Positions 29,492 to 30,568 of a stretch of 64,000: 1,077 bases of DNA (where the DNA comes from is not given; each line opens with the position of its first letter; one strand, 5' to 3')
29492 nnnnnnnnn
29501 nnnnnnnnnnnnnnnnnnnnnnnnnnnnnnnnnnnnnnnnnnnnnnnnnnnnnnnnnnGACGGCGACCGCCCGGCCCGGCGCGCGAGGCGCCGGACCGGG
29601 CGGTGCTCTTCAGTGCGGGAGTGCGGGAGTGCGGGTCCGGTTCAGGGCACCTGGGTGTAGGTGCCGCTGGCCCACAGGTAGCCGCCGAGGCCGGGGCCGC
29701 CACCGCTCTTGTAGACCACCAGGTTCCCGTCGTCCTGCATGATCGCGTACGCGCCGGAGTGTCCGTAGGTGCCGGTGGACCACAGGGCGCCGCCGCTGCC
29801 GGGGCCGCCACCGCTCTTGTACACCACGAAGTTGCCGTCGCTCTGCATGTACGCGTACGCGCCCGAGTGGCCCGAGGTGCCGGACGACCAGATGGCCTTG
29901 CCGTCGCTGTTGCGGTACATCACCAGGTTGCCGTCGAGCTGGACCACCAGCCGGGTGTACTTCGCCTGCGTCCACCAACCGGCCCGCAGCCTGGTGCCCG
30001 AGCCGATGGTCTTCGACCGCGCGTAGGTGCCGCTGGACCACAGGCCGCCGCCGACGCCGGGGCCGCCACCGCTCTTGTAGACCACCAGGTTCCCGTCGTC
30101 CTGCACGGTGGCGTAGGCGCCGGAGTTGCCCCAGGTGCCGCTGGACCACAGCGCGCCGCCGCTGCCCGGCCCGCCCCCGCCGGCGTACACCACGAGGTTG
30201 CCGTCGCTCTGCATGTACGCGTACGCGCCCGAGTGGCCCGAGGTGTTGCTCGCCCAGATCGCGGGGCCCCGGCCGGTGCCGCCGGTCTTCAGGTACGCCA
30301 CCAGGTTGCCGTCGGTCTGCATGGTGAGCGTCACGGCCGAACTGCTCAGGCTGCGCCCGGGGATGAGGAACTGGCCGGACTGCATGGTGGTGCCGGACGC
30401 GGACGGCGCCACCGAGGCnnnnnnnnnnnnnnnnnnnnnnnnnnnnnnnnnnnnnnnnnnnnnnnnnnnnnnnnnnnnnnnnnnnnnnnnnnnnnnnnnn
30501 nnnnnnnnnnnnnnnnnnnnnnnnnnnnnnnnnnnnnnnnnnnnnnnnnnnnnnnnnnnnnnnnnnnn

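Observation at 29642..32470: Secreted peptidoglycan hydrolase fused to an LlpA-like tandem MMBL lectin pair with six intact sugar-binding motifs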

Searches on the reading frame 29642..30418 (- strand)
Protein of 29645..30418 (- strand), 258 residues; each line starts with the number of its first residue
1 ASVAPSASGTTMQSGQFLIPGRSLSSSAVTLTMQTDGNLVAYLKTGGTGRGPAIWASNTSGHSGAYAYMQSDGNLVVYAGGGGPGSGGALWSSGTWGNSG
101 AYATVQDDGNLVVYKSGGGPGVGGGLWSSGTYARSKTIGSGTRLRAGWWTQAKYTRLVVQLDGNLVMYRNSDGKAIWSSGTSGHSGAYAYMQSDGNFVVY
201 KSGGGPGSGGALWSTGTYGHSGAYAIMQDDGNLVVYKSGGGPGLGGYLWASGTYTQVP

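Call 13: find_homologous_proteins(query=window:29645-30418:-, max_evalue=0.00001)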
Query seq(258 aa) (258 aa): 5035 proteins with E <= 0.00001 among 8000 candidates; the best 120 are listed.
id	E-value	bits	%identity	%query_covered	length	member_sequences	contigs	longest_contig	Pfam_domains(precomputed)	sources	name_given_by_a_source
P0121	6.3e-102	359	71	97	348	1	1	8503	PF01453.31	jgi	jgi:hypothetical protein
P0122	5.2e-97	342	68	98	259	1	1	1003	PF01453.31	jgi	jgi:hypothetical protein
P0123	1.4e-87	312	68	86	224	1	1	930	PF09142.18,PF01453.31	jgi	jgi:hypothetical protein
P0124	1.6e-87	311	43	94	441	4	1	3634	PF01453.31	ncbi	ncbi:hypothetical protein ACWEO1_40245, partial [Kitasatospora cineracea]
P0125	1.8e-86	308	61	98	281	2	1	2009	PF01453.31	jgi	jgi:hypothetical protein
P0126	1.2e-85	305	43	94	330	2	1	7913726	PF01453.31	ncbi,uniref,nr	ncbi:hypothetical protein [Kitasatospora fiedleri]|uniref:hypothetical protein n=1 Tax=Kitasatospora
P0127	7.3e-83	296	44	90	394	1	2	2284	PF01453.31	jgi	jgi:hypothetical protein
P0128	8.9e-81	289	42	91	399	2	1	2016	PF01453.31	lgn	-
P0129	9.5e-78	279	68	76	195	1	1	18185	PF01453.31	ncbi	ncbi:hypothetical protein ACFV0X_48905, partial [Streptomyces mirabilis]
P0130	1.4e-76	275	98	52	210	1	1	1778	PF01453.31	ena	-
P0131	6.3e-75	270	45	91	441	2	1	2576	PF05257.23,PF01453.31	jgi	jgi:hypothetical protein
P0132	2.7e-74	268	63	86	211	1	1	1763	PF09142.18,PF01453.31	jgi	jgi:hypothetical protein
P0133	8.9e-71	256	66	74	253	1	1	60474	PF01453.31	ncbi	ncbi:hypothetical protein ACWDZ8_03045 [Streptomyces sp. NPDC003233]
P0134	8.0e-70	253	42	96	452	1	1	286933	PF01453.31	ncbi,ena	-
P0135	9.3e-69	250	41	96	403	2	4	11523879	PF01453.31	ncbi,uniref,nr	ncbi:hypothetical protein Daura_13285 [Dactylosporangium aurantiacum]|uniref:Bulb-type lectin domain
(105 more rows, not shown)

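Call 55: find_related_loci(query=A4, collection=genome_contigs, flank=10000)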
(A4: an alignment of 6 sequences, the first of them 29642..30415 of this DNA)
Query A4 (257 aa) in genome_contigs; peptide patterns used: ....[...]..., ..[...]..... (x = any residue, [..] = any of these).
598 stretches matched a pattern (row limit reached: there are more); 534 encode a relative of the query (tblastn E <= 1e-3); the best 80 are kept; 79 distinct loci.
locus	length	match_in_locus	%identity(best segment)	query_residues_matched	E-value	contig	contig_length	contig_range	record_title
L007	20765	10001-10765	76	2-255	1e-116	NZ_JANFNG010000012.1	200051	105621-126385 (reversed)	Streptomyces humicola strain RB6PN25 NODE_12_length_200051_cov_54.562801, whole genome shotgun sequence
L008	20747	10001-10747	79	5-253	1e-108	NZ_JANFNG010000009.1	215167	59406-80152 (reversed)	Streptomyces humicola strain RB6PN25 NODE_9_length_215167_cov_57.484778, whole genome shotgun sequence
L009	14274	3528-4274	70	8-257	6e-107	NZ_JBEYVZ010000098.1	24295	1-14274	Streptomyces sp. NPDC047009 NPDC047009_50_C3.ctg-0098, whole genome shotgun sequence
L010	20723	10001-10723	72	9-256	8e-104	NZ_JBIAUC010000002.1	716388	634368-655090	Streptomyces sp. NPDC001796 NPDC001796_121_F11.ctg-0002, whole genome shotgun sequence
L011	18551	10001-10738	75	5-256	1e-97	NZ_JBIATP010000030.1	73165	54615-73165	Streptomyces sp. NPDC001848 NPDC001848_130_G6.ctg-0030, whole genome shotgun sequence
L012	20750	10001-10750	65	1-257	2e-96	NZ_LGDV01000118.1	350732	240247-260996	Streptomyces sp. MMG1121 P433contig2.1, whole genome shotgun sequence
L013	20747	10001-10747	64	1-256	9e-94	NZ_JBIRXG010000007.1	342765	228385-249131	Streptomyces sp. NPDC020192 NPDC020192_138_A2.ctg-0007, whole genome shotgun sequence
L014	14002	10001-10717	66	10-257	3e-93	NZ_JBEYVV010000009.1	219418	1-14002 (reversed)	Streptomyces sp. NPDC047022 NPDC047022_45_G8.ctg-0009, whole genome shotgun sequence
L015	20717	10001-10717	66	6-257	3e-92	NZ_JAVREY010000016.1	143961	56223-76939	Streptomyces gibsoniae strain DSM 41699 NODE_16_length_143961_cov_39.975687, whole genome shotgun sequence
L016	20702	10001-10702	65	10-257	1e-91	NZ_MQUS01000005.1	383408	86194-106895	Streptomyces sp. IMTB 2501 IMTB_2501_contig_18, whole genome shotgun sequence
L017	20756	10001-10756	64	3-253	1e-89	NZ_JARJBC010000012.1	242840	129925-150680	Streptomyces silvisoli strain RB6PN23 NODE_12_length_242840_cov_71.063857, whole genome shotgun sequence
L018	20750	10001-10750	65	3-254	9e-89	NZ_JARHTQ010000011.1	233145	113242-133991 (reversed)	Streptantibioticus ferralitis strain JCM 14344 NODE_11_length_233145_cov_57.606052, whole genome shotgun sequence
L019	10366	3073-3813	63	3-253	5e-88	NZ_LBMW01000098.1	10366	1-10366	Streptomyces hygroscopicus strain ATCC 21589 ATCC_21589_contig_100, whole genome shotgun sequence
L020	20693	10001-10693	57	1-253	1e-65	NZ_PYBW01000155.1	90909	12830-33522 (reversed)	Streptomyces tateyamensis strain ATCC 21389 Streptomyces_tateyamensis_21389_contig_156, whole genome shotgun sequence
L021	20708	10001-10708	53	1-255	3e-65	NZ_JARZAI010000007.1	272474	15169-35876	Kitasatospora sp. MAA4 Ga0572989_07, whole genome shotgun sequence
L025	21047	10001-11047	44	5-253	3e-49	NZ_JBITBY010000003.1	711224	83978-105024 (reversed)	Kitasatospora sp. NPDC051853 NPDC051853_372_F1.ctg-0003, whole genome shotgun sequence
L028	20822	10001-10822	43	7-253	8e-46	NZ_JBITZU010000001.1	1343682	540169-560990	Kitasatospora sp. NPDC052896 NPDC052896_409_D12.ctg-0001, whole genome shotgun sequence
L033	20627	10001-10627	46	17-252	5e-44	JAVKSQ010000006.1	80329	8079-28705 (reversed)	MAG: Acidimicrobiales bacterium isolate PQ2_30S_bin_2 c_000000000007, whole genome shotgun sequence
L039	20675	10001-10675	42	4-241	3e-42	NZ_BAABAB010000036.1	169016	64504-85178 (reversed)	Microlunatus ginsengisoli strain JCM 16929 sequence36, whole genome shotgun sequence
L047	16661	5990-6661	43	10-252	2e-39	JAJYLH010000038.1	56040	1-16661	MAG: Myxococcales bacterium isolate DBS2-1.bin68 NODE_923_length_56040_cov_4.392127, whole genome shotgun sequence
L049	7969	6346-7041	44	3-252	1e-38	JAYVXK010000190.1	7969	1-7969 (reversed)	MAG: Myxococcales bacterium isolate GL85_DN_concoct_3 GL85_DN_concoct_3_189, whole genome shotgun sequence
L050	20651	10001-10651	43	7-252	8e-39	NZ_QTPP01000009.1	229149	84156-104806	Burkholderia sp. Bp9142 BURSP-Bp9142-2707P1S1-EN-PRI-2017-064-DW_S33_140, whole genome shotgun sequence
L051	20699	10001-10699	37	3-252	2e-38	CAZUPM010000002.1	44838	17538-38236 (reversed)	MAG TPA_asm: uncultured Candidatus Saccharibacteria bacterium isolate SRP226684_co1_177 genome assembly, contig: NODE_39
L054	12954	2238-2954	39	2-253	1e-37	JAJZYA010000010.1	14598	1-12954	MAG: bacterium isolate TL1-5.bin107 NODE_5246_length_14598_cov_0.985765, whole genome shotgun sequence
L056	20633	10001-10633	45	30-252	2e-37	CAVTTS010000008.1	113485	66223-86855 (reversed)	MAG: uncultured Actinomycetes bacterium isolate MFD09671.bin.2.3 genome assembly, contig: contig_68033, whole genome sho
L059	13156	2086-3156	45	8-252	1e-36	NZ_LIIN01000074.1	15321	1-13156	Rathayibacter tanaceti strain VKM Ac-2596 ACH61_contig000074, whole genome shotgun sequence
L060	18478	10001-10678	39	5-239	4e-36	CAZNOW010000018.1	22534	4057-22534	MAG TPA_asm: uncultured Candidatus Saccharibacteria bacterium isolate binchicken_co3_143 genome assembly, contig: NODE_7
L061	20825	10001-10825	41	3-241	3e-36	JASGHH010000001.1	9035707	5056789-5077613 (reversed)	MAG: Myxococcaceae bacterium isolate 5N015 JMF-2111-06-0005.ont.bin.15_0, whole genome shotgun sequence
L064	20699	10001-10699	38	3-252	4e-36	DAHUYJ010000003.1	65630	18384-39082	MAG TPA_asm: Candidatus Saccharibacteria bacterium isolate clean1668 NODE_3_length_65630_cov_5.750492, whole genome shot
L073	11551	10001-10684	37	1-253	5e-34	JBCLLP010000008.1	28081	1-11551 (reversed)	Candidatus Saccharimonadia bacterium isolate SLM_LV1_0208-P14 Node_8_length_28081_cov_45.940728, whole genome shotgun se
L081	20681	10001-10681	38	1-241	1e-33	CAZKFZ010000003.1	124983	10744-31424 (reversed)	MAG TPA_asm: uncultured Candidatus Saccharibacteria bacterium isolate SRP342105_co3_110 genome assembly, contig: NODE_58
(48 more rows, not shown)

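Call 59: search_protein_families(library=pfam, proteins=[L008:8687-10759:+, L010:8720-10726:+, L021:8411-10708:+, L009:1527-4274:+, L025:8198-11050:+, L028:8258-10831:+, L033:8453-10627:+, L039:8252-10690:+, L050:8315-10687:+, L059:415-3372:+], max_evalue=0.001)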
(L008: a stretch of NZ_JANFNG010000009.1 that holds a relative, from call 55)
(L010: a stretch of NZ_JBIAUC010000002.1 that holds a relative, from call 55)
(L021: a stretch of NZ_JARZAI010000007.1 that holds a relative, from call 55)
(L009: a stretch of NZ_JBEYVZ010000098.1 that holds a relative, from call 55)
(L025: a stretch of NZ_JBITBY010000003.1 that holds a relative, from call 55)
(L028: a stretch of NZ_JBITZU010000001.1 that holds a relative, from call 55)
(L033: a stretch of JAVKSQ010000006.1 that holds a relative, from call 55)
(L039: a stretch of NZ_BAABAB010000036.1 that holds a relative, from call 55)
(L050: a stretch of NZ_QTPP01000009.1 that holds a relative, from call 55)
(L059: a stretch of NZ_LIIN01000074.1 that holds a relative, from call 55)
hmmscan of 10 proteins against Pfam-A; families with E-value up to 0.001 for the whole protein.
L008:8687-10759:+ (691 aa): 1 family
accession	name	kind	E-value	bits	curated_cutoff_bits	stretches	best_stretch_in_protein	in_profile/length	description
PF01453.30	B_lectin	-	2.4e-09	38.1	32.4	0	457-525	12-74/105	D-mannose binding lectin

L010:8720-10726:+ (669 aa): 1 family
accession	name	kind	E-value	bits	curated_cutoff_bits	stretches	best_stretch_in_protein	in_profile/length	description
PF01453.30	B_lectin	-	1.7e-10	41.8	32.4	0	484-538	20-73/105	D-mannose binding lectin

L021:8411-10708:+ (766 aa): 2 families
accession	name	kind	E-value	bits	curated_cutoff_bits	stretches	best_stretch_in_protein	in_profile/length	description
PF08924.17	Rv2525c_GlyHyd-like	-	2.1e-47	162.3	27.2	1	326-528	3-196/198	Rv2525c-like, glycoside hydrolase-like domain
PF01453.30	B_lectin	-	1.7e-12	48.2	32.4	0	705-757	21-73/105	D-mannose binding lectin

L009:1527-4274:+ (916 aa): 1 family
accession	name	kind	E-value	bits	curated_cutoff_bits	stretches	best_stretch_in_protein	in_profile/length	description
PF01453.30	B_lectin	-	3.2e-14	53.7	32.4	0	728-796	21-84/105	D-mannose binding lectin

L025:8198-11050:+ (951 aa): 3 families
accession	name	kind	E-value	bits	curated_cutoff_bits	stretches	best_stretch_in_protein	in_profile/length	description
PF01453.30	B_lectin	-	1.3e-21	77.5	32.4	1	737-797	12-75/105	D-mannose binding lectin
PF13517.12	FG-GAP_3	-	1.7e-06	29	26.9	0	68-87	1-20/61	FG-GAP-like repeat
PF01839.29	FG-GAP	-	1.9e-05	24.9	22.1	0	429-445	6-22/37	FG-GAP repeat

L028:8258-10831:+ (858 aa): 5 families
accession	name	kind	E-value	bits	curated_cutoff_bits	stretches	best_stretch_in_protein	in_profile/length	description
PF01453.30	B_lectin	-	4.7e-19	69.3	32.4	0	645-716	11-83/105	D-mannose binding lectin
PF00652.28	Ricin_B_lectin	-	7.5e-08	33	29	1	330-428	24-126/126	Ricin-type beta-trefoil lectin domain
PF01839.29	FG-GAP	-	1.5e-07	31.6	22.1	0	85-106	3-23/37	FG-GAP repeat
PF00932.25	LTD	-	1.4e-06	29.1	34.3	0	792-849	49-102/109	Lamin Tail Domain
PF13517.12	FG-GAP_3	-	6.7e-05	23.8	26.9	0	69-102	28-60/61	FG-GAP-like repeat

L033:8453-10627:+ (725 aa): 2 families
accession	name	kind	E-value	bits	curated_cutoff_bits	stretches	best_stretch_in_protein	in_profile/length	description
PF08924.17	Rv2525c_GlyHyd-like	-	2.2e-42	145.9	27.2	1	294-499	2-197/198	Rv2525c-like, glycoside hydrolase-like domain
PF01453.30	B_lectin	-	7e-12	46.2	32.4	0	529-584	16-76/105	D-mannose binding lectin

L039:8252-10690:+ (813 aa): 2 families
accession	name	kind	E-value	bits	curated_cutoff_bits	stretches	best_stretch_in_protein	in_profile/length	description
PF01734.28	Patatin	-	3.7e-27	96.2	27.7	1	61-392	1-190/191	Patatin-like phospholipase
PF01453.30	B_lectin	-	2.2e-08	35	32.4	0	759-802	18-65/105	D-mannose binding lectin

L050:8315-10687:+ (791 aa): 2 families
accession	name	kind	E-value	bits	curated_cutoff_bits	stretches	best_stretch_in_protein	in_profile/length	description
PF09286.16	Pro-kuma_activ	-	1.1e-24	87.8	23.5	1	54-189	6-142/143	Pro-kumamolisin, activation domain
PF01453.30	B_lectin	-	1.2e-11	45.5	32.4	0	579-637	14-75/105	D-mannose binding lectin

L059:415-3372:+ (986 aa): 1 family
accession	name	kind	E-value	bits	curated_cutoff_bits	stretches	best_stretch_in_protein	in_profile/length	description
PF01453.30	B_lectin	-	2.6e-18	66.9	32.4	2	832-885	18-75/105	D-mannose binding lectin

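Call 74: search_protein_families(library=pfam, alignment_id=A5, max_evalue=0.00001)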
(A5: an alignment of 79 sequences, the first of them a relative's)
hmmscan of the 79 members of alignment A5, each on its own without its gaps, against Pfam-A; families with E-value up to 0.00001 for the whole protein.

A. member 1, L007:7637-10771:+ (1045 aa): 2 families
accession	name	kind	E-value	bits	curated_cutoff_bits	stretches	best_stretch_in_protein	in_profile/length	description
PF01510.30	Amidase_2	-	2.3e-32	112.5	26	1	422-552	3-131/131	N-acetylmuramoyl-L-alanine amidase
PF01453.30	B_lectin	-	8.6e-13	49.1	32.4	0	977-1038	21-75/105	D-mannose binding lectin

B. families by the number of members that match (of 79 scanned): 25 families
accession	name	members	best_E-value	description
PF01453.30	B_lectin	75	2.2e-30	D-mannose binding lectin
PF13360.13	PQQ_2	4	3.2e-14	Outer membrane protein assembly factor BamB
PF08924.17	Rv2525c_GlyHyd-like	3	2.1e-47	Rv2525c-like, glycoside hydrolase-like domain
PF01183.26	Glyco_hydro_25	3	2.5e-46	Glycosyl hydrolases family 25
PF01522.26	Polysacc_deac_1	2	8.7e-33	Polysaccharide deacetylase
PF00089.32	Trypsin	2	1.1e-23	Trypsin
PF13365.12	Trypsin_2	2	1e-12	Trypsin-like peptidase domain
PF08955.15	BofC_C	2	5.1e-10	BofC C-terminal domain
PF00652.28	Ricin_B_lectin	2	7.5e-08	Ricin-type beta-trefoil lectin domain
PF01510.30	Amidase_2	1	2.3e-32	N-acetylmuramoyl-L-alanine amidase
PF01734.28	Patatin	1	3.7e-27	Patatin-like phospholipase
PF00041.27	fn3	1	3.9e-27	Fibronectin type III domain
PF09286.16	Pro-kuma_activ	1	1.1e-24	Pro-kumamolisin, activation domain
PF00877.26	NLPC_P60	1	2.1e-21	NlpC/P60 family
PF05901.16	Excalibur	1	7.4e-16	Excalibur calcium-binding domain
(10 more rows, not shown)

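Call 75: search_protein_families(library=pfam, proteins=[L051:8777-10711:+, L060:8723-10717:+, L064:8765-10711:+, L073:9158-10711:+, L081:9263-10711:+, L047:5105-7093:+, L049:5596-7050:+, L061:8906-11053:+, L054:1077-2972:+, L056:8462-10642:+], max_evalue=0.0001)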
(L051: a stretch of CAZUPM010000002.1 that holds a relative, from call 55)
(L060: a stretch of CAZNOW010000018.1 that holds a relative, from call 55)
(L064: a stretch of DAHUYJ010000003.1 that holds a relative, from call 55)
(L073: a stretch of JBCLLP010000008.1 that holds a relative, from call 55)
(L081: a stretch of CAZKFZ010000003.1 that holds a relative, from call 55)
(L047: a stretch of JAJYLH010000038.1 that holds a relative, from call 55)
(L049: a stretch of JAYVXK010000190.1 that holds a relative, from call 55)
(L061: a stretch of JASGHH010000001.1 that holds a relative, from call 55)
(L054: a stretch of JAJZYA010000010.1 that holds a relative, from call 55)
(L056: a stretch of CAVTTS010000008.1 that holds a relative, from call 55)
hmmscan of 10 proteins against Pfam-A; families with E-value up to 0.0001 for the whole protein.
L051:8777-10711:+ (645 aa): 1 family
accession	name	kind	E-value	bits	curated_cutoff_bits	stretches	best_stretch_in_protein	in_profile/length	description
PF01453.30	B_lectin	-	4.1e-18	66.2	32.4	0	551-608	14-75/105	D-mannose binding lectin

L060:8723-10717:+ (665 aa): 2 families
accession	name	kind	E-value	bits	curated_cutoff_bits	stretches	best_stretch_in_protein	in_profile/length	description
PF01453.30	B_lectin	-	5.7e-15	56.1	32.4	1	448-505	13-75/105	D-mannose binding lectin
PF16158.11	N_BRCA1_IG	-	2.2e-06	28.6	28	1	314-402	7-92/108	Ig-like domain from next to BRCA1 gene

L064:8765-10711:+ (649 aa): 1 family
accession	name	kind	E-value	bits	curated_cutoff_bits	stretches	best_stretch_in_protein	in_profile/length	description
PF01453.30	B_lectin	-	2e-19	70.4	32.4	0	589-642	17-74/105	D-mannose binding lectin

L073:9158-10711:+ (518 aa): 1 family
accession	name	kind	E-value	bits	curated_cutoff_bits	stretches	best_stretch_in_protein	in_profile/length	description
PF01453.30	B_lectin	-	1.4e-17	64.6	32.4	0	460-507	18-69/105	D-mannose binding lectin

L081:9263-10711:+ (483 aa): 1 family
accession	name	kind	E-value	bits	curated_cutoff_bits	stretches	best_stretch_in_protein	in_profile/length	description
PF01453.30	B_lectin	-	2.7e-15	57.2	32.4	1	420-474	14-72/105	D-mannose binding lectin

L047:5105-7093:+ (663 aa): 2 families
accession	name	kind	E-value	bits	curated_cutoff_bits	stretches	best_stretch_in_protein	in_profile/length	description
PF01183.26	Glyco_hydro_25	-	2.5e-46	158.7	27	1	57-237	1-180/180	Glycosyl hydrolases family 25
PF01453.30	B_lectin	-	1.2e-16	61.5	32.4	0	467-517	20-75/105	D-mannose binding lectin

L049:5596-7050:+ (485 aa): 2 families
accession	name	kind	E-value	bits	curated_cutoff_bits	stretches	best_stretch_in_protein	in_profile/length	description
PF01183.26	Glyco_hydro_25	-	6.7e-40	137.8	27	1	52-215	2-173/180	Glycosyl hydrolases family 25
PF01453.30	B_lectin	-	2.6e-14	54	32.4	0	396-450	16-75/105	D-mannose binding lectin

L061:8906-11053:+ (716 aa): 2 families
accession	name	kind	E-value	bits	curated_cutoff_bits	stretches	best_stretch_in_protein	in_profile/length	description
PF01183.26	Glyco_hydro_25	-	3e-46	158.4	27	1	134-313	1-180/180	Glycosyl hydrolases family 25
PF01453.30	B_lectin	-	3e-16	60.2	32.4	2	543-596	19-76/105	D-mannose binding lectin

L054:1077-2972:+ (632 aa): 1 family
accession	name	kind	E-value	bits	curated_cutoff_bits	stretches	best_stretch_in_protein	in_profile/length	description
PF01453.30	B_lectin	-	1.6e-14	54.7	32.4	1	536-594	14-77/105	D-mannose binding lectin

L056:8462-10642:+ (727 aa): 2 families
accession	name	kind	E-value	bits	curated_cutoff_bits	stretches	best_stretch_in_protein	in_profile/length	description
PF01453.30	B_lectin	-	3.5e-14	53.6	32.4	1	557-624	18-89/105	D-mannose binding lectin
PF13360.13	PQQ_2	-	2.8e-09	37.4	27.6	1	79-227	28-141/233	Outer membrane protein assembly factor BamB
